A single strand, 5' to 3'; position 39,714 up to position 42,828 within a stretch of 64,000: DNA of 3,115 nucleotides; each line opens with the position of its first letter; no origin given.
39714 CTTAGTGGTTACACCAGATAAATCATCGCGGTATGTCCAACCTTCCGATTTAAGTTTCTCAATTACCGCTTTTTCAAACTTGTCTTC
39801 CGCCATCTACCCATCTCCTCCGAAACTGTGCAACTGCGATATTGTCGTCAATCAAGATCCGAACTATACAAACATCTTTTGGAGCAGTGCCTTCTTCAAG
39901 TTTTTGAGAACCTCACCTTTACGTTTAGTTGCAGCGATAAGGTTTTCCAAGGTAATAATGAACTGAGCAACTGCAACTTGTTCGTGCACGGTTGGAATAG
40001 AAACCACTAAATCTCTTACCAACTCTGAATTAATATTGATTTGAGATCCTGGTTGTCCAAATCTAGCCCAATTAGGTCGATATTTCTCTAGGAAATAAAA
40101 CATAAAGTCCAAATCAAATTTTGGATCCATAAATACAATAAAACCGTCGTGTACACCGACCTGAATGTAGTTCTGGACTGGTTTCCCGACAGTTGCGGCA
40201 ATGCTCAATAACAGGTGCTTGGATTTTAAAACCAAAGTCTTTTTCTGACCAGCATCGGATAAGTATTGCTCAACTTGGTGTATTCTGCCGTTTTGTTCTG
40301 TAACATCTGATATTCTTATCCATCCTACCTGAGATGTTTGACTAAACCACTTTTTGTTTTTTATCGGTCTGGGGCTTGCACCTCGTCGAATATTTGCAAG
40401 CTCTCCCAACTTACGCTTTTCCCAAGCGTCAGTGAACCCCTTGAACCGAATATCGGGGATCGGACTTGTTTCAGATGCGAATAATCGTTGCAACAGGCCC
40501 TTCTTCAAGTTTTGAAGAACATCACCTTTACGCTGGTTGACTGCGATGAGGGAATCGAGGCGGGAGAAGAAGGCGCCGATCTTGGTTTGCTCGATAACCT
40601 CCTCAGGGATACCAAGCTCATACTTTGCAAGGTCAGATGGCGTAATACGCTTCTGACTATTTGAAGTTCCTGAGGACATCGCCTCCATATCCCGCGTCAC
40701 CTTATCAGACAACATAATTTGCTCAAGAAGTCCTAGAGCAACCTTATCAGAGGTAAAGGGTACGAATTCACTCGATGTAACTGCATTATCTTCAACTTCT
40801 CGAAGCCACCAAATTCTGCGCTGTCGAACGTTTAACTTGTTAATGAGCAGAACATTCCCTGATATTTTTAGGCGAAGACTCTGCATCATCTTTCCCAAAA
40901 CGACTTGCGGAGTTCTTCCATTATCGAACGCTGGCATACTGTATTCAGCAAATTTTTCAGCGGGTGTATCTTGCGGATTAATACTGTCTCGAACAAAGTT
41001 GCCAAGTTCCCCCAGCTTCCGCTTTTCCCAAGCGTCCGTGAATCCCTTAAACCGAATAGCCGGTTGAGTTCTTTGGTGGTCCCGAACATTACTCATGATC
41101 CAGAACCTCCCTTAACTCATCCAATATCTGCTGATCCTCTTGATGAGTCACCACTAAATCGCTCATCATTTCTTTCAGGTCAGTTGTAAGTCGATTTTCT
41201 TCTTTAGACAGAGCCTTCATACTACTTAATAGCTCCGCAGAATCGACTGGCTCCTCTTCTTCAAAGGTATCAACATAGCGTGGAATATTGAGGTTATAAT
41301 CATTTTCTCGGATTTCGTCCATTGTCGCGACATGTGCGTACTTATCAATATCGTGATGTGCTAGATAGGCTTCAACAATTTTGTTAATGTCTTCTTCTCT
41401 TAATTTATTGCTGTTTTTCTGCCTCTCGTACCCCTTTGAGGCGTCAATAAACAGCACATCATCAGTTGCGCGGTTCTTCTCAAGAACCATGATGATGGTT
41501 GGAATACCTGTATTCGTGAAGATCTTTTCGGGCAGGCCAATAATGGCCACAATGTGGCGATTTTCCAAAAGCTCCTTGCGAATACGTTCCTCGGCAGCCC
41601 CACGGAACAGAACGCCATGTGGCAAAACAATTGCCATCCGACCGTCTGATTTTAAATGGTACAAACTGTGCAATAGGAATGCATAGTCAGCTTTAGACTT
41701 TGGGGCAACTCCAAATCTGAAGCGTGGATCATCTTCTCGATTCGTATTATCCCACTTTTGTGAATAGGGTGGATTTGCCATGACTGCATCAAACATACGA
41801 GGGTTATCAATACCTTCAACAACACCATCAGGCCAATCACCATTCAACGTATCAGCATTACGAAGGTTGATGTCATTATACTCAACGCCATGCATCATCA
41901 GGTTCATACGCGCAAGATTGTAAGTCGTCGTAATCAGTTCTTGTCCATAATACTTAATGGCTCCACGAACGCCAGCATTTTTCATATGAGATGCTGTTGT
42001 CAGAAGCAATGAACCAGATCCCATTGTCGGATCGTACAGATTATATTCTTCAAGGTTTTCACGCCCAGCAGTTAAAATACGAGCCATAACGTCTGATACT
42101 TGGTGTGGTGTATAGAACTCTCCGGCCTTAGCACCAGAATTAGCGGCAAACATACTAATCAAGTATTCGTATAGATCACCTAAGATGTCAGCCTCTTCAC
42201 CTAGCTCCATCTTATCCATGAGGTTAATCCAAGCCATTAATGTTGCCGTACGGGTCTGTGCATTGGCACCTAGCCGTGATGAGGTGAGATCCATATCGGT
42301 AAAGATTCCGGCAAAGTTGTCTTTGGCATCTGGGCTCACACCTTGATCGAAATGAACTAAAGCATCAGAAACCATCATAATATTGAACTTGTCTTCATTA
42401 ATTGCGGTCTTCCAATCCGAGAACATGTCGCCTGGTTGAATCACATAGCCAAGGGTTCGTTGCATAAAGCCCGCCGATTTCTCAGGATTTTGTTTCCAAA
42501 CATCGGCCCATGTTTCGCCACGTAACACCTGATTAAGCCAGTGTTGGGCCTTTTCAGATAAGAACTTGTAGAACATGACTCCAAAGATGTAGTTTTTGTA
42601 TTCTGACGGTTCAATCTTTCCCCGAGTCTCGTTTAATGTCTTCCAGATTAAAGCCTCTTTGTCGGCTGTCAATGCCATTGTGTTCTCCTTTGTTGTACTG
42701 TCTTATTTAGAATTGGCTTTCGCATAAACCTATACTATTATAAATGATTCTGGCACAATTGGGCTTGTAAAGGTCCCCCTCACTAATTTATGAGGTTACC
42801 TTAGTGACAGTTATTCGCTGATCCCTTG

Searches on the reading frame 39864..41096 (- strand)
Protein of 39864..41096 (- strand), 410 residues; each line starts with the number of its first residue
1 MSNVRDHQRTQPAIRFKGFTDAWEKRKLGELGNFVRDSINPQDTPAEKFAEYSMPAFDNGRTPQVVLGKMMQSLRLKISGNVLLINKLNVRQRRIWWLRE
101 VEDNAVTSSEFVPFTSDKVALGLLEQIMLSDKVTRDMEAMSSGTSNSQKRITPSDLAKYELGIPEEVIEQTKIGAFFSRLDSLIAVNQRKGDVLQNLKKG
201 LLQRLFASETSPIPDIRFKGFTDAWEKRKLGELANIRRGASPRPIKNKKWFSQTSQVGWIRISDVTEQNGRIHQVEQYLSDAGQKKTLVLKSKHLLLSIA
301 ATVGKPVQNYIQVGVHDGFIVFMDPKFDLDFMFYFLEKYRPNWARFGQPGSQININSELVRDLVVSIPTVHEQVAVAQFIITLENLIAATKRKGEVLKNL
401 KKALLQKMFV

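Call 50: search_protein_families(library=pfam, proteins=[window:39864-41096:-], max_evalue=0.001)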
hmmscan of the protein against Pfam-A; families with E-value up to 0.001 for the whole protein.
window:39864-41096:- (410 aa): 1 family
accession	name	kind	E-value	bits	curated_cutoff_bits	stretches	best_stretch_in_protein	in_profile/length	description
PF01420.25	Methylase_S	-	3.9e-18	66.7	22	1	224-398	3-167/168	Type I restriction modification DNA specificity domain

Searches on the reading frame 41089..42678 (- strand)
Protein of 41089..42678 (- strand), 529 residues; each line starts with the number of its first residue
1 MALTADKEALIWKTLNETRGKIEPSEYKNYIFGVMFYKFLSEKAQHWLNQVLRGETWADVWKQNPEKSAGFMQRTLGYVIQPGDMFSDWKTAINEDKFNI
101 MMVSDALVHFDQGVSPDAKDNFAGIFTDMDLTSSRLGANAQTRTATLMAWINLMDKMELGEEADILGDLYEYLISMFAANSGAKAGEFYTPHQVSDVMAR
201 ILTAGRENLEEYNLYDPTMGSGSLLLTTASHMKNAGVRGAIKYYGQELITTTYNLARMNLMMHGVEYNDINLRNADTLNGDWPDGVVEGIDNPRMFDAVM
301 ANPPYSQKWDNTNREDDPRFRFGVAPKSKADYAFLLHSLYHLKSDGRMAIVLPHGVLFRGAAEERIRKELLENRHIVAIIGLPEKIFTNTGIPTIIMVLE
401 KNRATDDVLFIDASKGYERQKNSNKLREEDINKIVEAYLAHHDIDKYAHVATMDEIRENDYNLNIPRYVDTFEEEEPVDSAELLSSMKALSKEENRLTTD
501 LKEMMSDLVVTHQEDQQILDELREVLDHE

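Call 50: search_protein_families(library=pfam, proteins=[window:41089-42678:-], max_evalue=0.001)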
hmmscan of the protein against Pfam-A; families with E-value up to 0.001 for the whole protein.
window:41089-42678:- (529 aa): 3 families
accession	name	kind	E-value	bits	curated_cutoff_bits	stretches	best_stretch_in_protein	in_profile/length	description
PF02384.22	N6_Mtase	-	6.8e-118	393.9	20.4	1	162-476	2-310/311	N-6 DNA Methylase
PF12161.14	HsdM_N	-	1.3e-09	39.2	24.5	1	8-149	2-130/135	HsdM N-terminal domain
PF07669.17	Eco57I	-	2.1e-09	38.2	25.3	1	291-387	70-171/171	Eco57I restriction-modification methylase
